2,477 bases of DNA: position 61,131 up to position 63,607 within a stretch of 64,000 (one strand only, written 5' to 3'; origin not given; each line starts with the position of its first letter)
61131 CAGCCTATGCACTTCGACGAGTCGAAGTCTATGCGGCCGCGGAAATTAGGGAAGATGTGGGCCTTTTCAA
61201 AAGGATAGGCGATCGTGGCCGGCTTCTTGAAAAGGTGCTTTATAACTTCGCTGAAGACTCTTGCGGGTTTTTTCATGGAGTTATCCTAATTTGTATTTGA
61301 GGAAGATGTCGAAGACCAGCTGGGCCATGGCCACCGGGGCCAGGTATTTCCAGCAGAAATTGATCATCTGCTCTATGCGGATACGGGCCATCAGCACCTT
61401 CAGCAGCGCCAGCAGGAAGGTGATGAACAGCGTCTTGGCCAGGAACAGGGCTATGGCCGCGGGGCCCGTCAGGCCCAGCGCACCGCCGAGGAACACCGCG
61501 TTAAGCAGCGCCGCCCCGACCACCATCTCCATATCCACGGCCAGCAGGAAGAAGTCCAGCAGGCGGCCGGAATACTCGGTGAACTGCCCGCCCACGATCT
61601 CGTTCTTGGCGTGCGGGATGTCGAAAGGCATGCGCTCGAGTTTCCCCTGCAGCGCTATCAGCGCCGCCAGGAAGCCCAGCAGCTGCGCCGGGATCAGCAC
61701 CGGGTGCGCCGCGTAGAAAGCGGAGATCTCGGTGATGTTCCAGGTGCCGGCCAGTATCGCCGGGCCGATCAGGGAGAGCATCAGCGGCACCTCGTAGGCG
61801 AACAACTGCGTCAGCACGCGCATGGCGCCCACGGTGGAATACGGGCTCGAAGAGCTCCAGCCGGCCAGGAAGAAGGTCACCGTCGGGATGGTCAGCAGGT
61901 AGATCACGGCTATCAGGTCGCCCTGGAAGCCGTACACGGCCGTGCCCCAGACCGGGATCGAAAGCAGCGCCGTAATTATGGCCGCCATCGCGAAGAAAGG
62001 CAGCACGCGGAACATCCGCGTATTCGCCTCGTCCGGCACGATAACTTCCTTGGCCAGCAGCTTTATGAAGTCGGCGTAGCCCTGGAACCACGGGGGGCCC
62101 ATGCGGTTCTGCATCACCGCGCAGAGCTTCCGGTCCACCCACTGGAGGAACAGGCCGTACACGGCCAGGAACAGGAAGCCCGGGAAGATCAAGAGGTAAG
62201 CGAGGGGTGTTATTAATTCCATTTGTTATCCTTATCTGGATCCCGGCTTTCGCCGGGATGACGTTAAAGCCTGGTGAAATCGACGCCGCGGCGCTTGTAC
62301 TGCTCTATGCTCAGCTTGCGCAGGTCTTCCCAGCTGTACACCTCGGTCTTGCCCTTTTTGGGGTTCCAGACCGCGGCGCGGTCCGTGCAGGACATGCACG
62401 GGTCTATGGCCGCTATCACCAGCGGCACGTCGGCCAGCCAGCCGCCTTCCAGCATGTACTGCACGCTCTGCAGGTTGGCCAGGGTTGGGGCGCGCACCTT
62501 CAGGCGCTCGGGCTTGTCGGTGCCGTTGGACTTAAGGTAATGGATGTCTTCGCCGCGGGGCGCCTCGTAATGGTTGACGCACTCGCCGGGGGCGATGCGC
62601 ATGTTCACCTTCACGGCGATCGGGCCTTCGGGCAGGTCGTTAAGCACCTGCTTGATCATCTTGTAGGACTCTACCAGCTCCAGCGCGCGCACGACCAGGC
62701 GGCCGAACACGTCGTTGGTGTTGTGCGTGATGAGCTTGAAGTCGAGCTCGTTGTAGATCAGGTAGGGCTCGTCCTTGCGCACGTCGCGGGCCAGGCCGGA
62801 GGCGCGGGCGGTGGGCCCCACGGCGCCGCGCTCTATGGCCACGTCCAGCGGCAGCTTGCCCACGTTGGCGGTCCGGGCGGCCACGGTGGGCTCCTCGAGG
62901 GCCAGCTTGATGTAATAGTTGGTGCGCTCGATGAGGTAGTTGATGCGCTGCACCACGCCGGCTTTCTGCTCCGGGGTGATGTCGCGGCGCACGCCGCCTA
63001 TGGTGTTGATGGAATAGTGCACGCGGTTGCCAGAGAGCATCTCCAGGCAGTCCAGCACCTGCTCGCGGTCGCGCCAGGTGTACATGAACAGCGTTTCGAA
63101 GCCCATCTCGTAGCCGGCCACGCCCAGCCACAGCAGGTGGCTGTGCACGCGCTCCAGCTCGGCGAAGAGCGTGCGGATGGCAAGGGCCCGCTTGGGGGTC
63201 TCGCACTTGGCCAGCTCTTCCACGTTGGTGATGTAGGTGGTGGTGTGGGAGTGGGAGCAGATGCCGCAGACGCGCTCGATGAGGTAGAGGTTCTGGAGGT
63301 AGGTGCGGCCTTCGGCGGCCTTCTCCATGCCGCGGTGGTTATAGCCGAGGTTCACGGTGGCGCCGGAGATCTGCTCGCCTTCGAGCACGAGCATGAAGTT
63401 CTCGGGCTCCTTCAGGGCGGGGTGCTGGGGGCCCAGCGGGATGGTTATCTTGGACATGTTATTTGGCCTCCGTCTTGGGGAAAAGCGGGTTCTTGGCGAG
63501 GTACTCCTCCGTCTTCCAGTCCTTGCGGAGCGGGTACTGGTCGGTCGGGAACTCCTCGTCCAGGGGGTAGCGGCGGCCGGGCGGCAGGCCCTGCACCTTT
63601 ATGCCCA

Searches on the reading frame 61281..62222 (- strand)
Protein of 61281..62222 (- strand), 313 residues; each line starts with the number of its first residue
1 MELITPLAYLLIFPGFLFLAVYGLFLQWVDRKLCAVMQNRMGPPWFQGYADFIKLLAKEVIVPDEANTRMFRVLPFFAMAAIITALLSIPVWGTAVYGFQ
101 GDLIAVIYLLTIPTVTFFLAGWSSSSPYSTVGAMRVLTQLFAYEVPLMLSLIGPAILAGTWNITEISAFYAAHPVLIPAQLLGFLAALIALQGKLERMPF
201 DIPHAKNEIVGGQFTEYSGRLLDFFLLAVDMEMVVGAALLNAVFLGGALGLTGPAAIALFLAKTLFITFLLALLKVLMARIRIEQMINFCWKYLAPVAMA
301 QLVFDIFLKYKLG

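Call 8: search_protein_families(library=pfam, proteins=[window:61281-62222:-], max_evalue=0.01)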
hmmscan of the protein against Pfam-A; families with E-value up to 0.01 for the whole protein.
window:61281-62222:- (313 aa): 1 family
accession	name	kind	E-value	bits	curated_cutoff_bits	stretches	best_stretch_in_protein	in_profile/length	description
PF00146.26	NADHdh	-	4.5e-77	259.8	27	1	17-304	8-296/298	NADH dehydrogenase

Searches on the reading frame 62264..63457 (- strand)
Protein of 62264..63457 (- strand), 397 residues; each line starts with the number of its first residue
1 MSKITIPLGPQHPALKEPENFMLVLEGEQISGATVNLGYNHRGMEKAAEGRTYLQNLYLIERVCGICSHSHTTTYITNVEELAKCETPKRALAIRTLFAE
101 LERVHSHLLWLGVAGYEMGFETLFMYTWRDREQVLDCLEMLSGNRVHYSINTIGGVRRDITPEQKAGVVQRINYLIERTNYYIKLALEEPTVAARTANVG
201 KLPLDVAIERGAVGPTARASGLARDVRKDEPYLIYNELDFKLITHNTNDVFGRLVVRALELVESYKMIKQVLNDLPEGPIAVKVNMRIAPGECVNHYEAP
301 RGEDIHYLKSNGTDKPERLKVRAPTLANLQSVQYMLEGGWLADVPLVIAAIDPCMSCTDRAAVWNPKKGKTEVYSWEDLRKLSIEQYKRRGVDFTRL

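Call 8: search_protein_families(library=pfam, proteins=[window:62264-63457:-], max_evalue=0.01)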
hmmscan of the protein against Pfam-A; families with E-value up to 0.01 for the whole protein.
window:62264-63457:- (397 aa): 2 families
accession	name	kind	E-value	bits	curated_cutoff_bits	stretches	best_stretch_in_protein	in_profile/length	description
PF00346.24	Complex1_49kDa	-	2.9e-69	233.6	24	2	118-283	2-167/271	Respiratory-chain NADH dehydrogenase, 49 Kd subunit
PF00374.24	NiFeSe_Hases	-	1.5e-13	51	25.8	1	42-110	1-69/508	Nickel-dependent hydrogenase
